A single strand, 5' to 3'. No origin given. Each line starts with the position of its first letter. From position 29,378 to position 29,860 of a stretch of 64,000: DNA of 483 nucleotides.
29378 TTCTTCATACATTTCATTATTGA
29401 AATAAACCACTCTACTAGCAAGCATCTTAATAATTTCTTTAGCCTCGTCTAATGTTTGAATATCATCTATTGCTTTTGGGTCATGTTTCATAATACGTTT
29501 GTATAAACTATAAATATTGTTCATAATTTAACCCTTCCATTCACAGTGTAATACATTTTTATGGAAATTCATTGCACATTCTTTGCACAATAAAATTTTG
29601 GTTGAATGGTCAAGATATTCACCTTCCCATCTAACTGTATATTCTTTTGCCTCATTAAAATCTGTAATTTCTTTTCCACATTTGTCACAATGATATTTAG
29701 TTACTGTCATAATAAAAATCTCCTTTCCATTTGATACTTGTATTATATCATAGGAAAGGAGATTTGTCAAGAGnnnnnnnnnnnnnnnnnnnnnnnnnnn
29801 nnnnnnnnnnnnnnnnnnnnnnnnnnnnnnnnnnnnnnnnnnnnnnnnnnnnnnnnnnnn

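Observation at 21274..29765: The same anti-SD / -10-in-loop / SD architecture recurs at three more promoters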

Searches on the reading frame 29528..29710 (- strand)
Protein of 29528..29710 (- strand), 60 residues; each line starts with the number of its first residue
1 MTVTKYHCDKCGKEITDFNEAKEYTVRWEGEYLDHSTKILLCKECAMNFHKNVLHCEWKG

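Call 14: search_protein_families(library=pfam, proteins=[window:29528-29710:-])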
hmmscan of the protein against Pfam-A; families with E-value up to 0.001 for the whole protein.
window:29528-29710:- (60 aa): 0 families

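Call 56: search_protein_families(library=pfam, proteins=[window:29528-29710:-], max_evalue=0.01)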
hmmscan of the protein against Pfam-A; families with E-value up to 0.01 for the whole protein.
window:29528-29710:- (60 aa): 3 families
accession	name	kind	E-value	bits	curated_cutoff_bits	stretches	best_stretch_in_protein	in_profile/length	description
PF01363.27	FYVE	-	0.0023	18.4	27.8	1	2-49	21-65/67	FYVE zinc finger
PF00130.28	C1_1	-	0.0036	17.5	26.5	0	7-52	13-41/53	Phorbol esters/diacylglycerol binding domain (C1 domain)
PF18439.7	zf_UBZ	-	0.007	16.4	25.6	0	5-18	2-15/32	Ubiquitin-Binding Zinc Finger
